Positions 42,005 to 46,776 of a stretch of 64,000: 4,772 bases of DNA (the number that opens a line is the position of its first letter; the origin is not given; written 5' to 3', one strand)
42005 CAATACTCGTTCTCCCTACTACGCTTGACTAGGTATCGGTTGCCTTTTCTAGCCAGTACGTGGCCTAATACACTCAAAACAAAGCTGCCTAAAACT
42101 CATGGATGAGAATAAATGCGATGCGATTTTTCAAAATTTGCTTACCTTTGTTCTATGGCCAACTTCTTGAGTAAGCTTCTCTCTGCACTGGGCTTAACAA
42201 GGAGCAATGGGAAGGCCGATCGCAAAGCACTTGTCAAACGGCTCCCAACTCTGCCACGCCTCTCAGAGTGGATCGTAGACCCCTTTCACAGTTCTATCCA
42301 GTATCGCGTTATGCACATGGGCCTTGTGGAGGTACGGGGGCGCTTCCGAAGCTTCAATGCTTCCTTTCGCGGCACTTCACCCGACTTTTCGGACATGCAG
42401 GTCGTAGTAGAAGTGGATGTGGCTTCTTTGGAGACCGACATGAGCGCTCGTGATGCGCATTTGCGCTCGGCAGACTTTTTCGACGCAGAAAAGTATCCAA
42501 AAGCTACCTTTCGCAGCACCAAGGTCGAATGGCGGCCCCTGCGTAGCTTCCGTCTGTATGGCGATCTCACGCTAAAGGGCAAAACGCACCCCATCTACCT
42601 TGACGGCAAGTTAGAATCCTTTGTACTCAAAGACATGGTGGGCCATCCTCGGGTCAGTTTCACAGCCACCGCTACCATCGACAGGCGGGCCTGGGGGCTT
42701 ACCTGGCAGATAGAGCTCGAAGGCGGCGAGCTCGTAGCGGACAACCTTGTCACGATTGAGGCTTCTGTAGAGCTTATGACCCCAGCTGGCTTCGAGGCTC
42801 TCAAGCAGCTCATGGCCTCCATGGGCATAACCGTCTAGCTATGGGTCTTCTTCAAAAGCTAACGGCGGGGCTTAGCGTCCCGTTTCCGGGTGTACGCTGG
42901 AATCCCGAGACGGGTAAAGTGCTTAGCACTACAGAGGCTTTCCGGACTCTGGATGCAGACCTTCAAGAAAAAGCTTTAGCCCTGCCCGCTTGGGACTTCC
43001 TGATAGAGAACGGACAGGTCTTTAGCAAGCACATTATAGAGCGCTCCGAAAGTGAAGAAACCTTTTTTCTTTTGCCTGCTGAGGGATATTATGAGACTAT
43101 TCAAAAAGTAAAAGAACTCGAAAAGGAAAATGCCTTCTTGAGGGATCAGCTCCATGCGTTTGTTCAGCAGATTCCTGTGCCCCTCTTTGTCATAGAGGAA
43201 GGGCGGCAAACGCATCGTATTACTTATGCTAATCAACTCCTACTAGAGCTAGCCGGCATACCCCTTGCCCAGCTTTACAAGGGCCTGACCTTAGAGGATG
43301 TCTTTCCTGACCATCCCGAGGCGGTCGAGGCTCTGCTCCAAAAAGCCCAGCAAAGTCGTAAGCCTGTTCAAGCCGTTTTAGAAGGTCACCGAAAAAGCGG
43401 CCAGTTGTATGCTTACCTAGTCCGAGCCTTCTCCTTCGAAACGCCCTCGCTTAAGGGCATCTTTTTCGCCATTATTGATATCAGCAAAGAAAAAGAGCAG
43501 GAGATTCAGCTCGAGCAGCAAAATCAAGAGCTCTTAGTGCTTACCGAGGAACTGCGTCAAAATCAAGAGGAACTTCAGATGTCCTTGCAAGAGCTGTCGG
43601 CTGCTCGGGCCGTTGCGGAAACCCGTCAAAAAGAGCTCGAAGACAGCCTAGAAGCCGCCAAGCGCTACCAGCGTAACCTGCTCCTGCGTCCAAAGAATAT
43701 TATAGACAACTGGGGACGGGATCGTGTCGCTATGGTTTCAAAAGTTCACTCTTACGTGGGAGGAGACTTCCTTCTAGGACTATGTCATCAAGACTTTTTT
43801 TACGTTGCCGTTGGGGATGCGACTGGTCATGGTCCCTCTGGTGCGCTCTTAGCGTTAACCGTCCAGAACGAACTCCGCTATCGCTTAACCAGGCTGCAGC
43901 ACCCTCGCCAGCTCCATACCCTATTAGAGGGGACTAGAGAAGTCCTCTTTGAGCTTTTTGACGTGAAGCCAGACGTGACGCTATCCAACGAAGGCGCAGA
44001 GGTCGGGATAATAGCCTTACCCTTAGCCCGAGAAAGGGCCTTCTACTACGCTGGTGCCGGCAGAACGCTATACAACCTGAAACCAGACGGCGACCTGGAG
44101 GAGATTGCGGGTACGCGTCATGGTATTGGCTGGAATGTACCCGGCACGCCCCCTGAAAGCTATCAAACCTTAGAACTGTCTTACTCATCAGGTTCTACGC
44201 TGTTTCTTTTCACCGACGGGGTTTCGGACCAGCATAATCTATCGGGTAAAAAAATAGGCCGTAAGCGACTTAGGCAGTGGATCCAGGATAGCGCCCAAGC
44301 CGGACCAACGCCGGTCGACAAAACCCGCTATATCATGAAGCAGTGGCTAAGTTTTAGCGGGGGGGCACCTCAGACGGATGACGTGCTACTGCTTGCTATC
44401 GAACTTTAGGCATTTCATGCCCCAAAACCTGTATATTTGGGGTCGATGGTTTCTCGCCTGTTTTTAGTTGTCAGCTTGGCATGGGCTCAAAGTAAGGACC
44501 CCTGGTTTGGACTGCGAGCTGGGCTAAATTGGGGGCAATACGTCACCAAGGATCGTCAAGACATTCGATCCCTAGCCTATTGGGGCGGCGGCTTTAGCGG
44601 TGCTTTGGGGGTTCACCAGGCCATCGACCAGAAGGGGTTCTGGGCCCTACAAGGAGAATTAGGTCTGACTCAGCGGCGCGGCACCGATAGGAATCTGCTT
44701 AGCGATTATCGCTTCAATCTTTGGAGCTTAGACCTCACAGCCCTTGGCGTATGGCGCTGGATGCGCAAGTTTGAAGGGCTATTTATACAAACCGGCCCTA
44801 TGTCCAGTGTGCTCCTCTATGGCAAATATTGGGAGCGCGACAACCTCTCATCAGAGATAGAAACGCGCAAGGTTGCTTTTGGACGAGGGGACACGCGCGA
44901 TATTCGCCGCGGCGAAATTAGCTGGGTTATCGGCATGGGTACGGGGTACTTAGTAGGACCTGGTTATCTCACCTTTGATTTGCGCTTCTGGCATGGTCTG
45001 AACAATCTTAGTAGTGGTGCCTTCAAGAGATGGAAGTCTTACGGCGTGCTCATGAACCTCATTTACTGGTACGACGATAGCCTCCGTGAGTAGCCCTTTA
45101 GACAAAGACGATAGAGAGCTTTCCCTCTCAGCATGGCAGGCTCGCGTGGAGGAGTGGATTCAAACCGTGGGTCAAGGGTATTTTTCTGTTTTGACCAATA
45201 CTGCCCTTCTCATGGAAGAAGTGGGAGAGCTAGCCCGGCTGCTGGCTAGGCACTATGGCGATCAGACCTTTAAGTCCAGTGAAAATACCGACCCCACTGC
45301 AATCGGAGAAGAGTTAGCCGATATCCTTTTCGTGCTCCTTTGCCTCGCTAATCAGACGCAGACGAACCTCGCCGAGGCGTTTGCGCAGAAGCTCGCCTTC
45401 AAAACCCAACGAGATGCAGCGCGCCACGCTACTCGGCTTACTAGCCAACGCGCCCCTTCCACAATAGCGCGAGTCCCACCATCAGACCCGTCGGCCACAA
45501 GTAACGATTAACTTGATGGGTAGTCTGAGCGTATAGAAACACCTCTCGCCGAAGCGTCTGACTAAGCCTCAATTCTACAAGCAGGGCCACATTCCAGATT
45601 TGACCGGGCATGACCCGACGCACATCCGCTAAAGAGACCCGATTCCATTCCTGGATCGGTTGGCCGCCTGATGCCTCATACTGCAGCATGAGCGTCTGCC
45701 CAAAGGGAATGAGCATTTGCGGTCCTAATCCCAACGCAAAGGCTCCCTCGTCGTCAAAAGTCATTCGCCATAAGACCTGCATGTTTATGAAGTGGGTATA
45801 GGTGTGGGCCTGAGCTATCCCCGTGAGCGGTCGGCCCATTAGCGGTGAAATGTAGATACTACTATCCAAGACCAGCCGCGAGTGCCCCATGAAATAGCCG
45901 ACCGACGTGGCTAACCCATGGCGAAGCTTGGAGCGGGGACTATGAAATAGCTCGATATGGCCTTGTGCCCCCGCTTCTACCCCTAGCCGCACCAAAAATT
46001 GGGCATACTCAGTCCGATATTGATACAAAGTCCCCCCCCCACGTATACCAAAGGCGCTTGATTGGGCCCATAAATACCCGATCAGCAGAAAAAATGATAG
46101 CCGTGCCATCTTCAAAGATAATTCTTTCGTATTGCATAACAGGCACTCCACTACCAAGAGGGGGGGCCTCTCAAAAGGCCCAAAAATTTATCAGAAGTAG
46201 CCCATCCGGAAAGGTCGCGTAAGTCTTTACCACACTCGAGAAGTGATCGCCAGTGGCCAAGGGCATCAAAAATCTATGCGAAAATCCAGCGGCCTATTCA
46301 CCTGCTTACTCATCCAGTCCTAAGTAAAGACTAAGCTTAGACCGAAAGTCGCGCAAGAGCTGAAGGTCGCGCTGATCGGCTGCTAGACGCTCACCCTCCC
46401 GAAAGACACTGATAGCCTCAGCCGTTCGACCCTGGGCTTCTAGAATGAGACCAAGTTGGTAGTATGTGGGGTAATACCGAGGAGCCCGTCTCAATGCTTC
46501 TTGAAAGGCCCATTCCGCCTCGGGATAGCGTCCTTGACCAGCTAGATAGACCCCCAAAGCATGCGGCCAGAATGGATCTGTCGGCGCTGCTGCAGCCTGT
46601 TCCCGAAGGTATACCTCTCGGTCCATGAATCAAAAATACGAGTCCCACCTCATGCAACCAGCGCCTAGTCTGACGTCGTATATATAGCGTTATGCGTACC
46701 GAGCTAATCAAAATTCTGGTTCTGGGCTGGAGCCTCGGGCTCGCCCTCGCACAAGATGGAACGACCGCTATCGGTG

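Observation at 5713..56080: Pervasive leaderless architecture: -7 promoter element sits 3-8 nt before the start codon of 17 genes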

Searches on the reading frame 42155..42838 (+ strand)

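Call 37: search_protein_families(library=pfam, proteins=[window:42155-42838:+])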
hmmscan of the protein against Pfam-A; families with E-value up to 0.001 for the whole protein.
window:42155-42838:+ (227 aa): 1 family
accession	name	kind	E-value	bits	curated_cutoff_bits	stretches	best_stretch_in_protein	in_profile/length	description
PF04264.18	YceI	-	7e-41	140.5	23.7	1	39-206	1-149/150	YceI-like domain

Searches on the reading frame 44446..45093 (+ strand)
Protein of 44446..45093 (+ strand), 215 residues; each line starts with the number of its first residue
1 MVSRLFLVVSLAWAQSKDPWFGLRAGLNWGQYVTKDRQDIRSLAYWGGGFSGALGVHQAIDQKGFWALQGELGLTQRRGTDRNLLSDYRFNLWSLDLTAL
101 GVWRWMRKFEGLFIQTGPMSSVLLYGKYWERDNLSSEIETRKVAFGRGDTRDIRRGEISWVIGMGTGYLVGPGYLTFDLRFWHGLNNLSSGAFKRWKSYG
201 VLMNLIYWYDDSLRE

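Call 38: search_protein_families(library=pfam, proteins=[window:44446-45093:+])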
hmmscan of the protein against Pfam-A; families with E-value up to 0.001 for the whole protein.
window:44446-45093:+ (215 aa): 1 family
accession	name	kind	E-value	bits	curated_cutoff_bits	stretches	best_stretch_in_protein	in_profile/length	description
PF13568.12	OMP_b-brl_2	-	1.2e-13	51.9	27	1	13-189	1-174/175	Outer membrane protein beta-barrel domain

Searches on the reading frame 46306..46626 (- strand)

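Call 38: search_protein_families(library=pfam, proteins=[window:46306-46626:-])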
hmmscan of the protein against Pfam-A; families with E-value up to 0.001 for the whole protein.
window:46306-46626:- (106 aa): 11 families
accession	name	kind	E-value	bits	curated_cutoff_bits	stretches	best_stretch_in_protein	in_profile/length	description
PF07719.23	TPR_2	-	7.6e-10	38.6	27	1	54-81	3-30/34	Tetratricopeptide repeat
PF13432.12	TPR_16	-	5.2e-08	33.6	32.7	1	23-83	2-62/65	Tetratricopeptide repeat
PF13428.12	TPR_14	-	1e-07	32.3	23.5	1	55-90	4-39/44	Tetratricopeptide repeat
PF00515.34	TPR_1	-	1e-07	31.9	27.8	0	54-77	3-26/34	Tetratricopeptide repeat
PF13431.12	TPR_17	-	2e-07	31.2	24.4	1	40-72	1-33/34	Tetratricopeptide repeat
PF13424.12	TPR_12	-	2.6e-07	31.2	30.1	1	23-82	8-75/77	Tetratricopeptide repeat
PF13181.12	TPR_8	-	4.2e-07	30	25.7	1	53-84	2-33/34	Tetratricopeptide repeat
PF13374.12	TPR_10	-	1.7e-06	28.3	27.5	0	22-47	6-31/42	Tetratricopeptide repeat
PF14559.12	TPR_19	-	2.4e-06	28.2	25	1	28-91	1-64/68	Tetratricopeptide repeat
PF13176.12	TPR_7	-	3e-05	24.2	27.9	0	55-77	2-24/36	Tetratricopeptide repeat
PF13174.12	TPR_6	-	0.00089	20.2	26.3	0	55-76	3-24/33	Tetratricopeptide repeat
